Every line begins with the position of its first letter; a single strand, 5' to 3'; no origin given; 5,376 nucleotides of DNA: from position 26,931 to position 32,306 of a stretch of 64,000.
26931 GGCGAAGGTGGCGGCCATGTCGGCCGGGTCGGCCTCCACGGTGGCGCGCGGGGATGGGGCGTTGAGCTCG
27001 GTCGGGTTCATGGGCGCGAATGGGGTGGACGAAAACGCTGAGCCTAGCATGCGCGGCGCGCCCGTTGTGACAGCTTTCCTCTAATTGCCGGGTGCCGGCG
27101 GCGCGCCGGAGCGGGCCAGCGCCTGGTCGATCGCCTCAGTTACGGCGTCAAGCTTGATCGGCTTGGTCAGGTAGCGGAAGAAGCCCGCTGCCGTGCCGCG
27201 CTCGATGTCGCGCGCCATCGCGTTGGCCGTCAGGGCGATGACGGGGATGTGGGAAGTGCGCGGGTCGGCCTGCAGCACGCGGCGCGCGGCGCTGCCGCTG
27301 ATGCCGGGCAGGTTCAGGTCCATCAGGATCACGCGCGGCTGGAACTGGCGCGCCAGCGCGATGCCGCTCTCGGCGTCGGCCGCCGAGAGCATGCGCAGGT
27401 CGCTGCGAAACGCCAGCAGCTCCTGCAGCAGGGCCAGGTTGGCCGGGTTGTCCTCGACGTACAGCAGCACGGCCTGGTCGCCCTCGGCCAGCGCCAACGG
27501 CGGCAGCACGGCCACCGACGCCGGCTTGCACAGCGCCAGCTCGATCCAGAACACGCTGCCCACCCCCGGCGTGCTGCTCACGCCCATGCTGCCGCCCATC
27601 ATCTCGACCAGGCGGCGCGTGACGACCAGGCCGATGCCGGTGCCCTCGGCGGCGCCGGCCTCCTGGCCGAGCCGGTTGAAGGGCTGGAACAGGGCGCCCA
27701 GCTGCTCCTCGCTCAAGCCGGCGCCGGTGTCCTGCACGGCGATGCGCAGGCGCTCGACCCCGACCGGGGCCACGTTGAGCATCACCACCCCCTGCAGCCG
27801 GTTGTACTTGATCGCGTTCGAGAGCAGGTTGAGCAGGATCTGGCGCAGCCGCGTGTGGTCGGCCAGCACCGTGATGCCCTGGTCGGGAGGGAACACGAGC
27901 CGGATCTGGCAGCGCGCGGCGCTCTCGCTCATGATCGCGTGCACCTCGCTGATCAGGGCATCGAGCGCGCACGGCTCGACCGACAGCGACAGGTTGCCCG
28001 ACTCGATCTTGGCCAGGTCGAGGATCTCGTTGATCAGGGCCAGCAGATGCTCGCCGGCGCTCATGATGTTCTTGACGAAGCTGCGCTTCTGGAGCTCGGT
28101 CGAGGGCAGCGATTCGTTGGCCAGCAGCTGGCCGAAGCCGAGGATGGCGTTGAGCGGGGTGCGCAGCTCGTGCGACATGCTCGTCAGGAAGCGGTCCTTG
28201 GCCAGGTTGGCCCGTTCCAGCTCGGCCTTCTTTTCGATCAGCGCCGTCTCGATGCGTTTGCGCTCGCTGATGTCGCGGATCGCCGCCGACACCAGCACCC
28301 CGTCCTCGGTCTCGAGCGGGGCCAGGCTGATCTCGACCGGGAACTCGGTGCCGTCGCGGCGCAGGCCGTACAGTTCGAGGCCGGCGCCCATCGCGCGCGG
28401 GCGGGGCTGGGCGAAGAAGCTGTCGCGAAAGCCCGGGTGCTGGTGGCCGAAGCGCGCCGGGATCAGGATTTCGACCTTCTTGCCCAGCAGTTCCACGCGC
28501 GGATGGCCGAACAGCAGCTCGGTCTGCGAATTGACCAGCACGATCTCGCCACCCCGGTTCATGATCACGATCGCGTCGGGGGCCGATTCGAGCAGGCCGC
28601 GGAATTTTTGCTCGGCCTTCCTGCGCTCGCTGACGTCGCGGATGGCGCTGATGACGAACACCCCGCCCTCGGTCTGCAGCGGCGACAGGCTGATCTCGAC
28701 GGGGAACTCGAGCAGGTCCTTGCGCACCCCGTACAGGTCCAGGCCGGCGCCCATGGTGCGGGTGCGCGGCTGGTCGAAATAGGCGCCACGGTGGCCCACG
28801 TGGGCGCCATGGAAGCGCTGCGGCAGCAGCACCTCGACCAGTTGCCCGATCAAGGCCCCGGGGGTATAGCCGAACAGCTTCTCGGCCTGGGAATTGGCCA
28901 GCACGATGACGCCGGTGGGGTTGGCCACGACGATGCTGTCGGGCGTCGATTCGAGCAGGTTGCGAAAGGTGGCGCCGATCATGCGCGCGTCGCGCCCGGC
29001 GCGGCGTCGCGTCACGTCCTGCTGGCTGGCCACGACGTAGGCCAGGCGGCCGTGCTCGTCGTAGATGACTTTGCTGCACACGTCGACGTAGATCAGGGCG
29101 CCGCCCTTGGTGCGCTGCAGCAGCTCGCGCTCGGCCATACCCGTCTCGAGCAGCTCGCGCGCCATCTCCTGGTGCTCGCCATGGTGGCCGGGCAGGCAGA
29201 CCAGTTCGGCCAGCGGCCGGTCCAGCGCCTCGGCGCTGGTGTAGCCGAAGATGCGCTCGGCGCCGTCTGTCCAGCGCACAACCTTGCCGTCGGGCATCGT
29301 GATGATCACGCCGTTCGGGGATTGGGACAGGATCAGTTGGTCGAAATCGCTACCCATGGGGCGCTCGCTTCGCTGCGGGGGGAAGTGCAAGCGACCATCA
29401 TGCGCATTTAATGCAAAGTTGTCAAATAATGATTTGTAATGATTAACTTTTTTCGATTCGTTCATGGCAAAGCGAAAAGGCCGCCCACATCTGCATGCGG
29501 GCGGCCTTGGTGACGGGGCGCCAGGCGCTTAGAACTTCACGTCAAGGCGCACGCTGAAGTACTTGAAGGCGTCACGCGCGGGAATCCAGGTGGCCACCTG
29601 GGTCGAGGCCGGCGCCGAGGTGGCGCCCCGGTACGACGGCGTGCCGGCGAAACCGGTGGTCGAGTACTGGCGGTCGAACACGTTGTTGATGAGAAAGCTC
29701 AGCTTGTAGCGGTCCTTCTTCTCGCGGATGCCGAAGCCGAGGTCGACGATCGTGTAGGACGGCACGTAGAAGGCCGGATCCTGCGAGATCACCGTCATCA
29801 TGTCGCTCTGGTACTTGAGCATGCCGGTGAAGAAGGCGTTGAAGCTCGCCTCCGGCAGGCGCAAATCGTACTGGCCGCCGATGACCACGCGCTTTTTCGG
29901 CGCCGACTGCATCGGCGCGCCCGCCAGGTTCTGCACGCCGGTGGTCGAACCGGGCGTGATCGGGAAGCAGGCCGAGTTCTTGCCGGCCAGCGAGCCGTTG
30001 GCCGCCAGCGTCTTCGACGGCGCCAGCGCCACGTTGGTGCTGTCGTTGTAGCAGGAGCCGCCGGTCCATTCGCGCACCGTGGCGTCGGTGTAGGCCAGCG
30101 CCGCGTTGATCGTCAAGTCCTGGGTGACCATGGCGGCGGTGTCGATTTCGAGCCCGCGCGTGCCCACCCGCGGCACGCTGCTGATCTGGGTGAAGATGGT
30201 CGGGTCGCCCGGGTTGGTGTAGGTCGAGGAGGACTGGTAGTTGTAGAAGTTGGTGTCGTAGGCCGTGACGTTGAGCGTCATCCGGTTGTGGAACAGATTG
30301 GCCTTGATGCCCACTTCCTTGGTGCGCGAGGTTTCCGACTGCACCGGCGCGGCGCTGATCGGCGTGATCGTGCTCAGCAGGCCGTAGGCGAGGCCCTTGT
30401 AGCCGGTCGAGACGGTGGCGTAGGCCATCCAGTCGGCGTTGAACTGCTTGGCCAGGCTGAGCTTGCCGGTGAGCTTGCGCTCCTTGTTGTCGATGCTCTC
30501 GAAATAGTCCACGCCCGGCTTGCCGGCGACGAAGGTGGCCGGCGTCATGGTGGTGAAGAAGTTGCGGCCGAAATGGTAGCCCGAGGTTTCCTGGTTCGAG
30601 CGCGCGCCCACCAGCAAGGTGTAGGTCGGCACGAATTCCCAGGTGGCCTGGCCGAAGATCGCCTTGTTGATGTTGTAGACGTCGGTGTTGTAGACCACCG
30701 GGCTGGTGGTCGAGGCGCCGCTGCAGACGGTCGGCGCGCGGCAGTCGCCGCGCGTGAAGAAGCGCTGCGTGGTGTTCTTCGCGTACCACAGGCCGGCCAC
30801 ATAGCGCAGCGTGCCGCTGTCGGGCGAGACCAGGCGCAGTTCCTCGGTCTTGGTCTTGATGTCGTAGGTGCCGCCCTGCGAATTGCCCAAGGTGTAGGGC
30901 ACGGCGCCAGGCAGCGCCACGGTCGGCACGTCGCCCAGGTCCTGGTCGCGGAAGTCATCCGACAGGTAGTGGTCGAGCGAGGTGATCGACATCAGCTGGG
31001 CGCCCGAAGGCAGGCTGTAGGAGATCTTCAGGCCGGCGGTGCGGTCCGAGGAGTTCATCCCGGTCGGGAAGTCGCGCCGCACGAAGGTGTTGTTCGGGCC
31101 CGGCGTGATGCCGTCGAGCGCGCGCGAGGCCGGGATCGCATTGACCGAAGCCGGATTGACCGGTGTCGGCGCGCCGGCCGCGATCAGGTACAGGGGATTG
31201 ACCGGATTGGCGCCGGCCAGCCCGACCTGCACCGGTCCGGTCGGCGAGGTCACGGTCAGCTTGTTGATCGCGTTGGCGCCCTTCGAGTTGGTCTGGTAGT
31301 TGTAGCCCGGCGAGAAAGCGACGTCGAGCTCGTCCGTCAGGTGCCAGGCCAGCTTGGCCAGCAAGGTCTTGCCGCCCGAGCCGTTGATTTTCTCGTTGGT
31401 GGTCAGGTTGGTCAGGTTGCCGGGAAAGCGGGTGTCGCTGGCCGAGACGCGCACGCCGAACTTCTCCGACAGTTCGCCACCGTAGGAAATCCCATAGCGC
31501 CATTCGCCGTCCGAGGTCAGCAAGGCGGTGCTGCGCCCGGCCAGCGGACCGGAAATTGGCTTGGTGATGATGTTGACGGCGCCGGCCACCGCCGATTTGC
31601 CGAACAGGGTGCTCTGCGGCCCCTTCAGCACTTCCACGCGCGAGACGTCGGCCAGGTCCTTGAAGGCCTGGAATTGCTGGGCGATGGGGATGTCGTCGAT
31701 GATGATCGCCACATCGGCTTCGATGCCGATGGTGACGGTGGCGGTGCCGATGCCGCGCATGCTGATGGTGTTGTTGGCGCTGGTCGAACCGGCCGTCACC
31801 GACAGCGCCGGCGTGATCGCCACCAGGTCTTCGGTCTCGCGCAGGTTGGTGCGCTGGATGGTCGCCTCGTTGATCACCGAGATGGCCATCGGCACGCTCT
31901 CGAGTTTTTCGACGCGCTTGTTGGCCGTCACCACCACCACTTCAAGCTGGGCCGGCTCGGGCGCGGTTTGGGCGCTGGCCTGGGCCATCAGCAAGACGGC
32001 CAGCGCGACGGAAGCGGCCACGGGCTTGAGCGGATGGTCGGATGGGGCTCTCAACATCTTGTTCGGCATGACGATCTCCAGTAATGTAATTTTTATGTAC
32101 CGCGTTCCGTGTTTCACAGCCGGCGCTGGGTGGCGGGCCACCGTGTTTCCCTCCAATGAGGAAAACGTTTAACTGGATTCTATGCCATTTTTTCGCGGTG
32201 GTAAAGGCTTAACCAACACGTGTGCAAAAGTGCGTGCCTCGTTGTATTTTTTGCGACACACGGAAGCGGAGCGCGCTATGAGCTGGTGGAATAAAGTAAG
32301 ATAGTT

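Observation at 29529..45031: Polyuronate locus pairs a lyase front end with an oxidative back end but has no dehydratase or cycloisomerase: a possible direct unsaturated-uronate to KdgD route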

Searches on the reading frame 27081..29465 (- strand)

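Call 7: search_protein_families(library=pfam, proteins=[window:27081-29465:-], max_evalue=0.00001)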
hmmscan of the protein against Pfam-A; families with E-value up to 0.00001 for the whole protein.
window:27081-29465:- (794 aa): 9 families
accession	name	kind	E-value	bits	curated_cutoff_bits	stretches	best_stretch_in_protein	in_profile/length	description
PF13426.13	PAS_9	-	1.4e-44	151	27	3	50-152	1-102/103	PAS domain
PF00989.32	PAS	-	6.9e-36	123.1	22.6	3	287-399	2-113/113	PAS fold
PF08448.16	PAS_4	-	3.9e-30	104.8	23.1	3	46-156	1-110/110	PAS fold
PF02518.31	HATPase_c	-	9.6e-26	90.8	26.4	1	536-644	2-108/111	Histidine kinase-, DNA gyrase B-, and HSP90-like ATPase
PF13188.13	PAS_8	-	4e-23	80.9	21.8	2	166-218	2-55/65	PAS domain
PF00072.30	Response_reg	-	9.9e-20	71.2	30.2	1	668-779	2-110/111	Response regulator receiver domain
PF00512.31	HisKA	-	5.5e-19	68.4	26.9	1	422-490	1-66/66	His Kinase A (phospho-acceptor) domain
PF24820.1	Diguanyl_cycl_sensor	-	3.8e-10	40.1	28.1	0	172-218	3-49/109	Diguanylate cyclase-like sensor domain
PF08447.18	PAS_3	-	3.1e-09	37.4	25.6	0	63-145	2-86/89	PAS fold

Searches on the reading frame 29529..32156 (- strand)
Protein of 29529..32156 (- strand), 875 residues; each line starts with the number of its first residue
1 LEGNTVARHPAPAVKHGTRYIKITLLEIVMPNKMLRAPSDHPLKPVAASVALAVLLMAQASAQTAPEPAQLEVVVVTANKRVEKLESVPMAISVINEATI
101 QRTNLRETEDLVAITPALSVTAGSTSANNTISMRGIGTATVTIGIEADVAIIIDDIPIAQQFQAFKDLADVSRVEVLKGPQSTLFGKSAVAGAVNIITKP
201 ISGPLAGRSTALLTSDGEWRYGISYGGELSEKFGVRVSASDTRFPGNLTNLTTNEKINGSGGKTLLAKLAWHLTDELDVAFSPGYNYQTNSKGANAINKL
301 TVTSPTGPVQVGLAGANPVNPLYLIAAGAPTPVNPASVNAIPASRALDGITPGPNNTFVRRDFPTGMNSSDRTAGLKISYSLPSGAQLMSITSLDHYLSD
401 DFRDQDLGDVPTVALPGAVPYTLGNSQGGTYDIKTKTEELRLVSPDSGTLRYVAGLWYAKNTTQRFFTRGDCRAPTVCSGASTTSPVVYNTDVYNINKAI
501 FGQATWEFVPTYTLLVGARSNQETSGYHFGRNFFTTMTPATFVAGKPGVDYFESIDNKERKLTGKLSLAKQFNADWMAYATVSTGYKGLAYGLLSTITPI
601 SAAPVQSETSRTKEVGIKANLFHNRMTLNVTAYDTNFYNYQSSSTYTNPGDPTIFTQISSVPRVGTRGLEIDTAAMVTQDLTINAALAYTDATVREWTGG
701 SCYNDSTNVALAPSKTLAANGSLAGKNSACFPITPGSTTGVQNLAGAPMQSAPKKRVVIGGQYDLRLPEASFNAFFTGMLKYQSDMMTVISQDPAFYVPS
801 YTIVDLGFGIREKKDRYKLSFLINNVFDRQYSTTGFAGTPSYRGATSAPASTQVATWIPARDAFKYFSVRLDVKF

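Call 4: search_protein_families(library=pfam, proteins=[window:29529-32156:-])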
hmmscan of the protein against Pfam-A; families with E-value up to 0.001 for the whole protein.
window:29529-32156:- (875 aa): 2 families
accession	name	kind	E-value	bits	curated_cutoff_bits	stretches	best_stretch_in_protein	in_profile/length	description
PF00593.30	TonB_dep_Rec_b-barrel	-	3.4e-30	106.7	27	1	355-826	43-436/436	TonB dependent receptor-like, beta-barrel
PF07715.20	Plug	-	4.2e-19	69.5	23.9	1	85-193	2-107/107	TonB-dependent Receptor Plug Domain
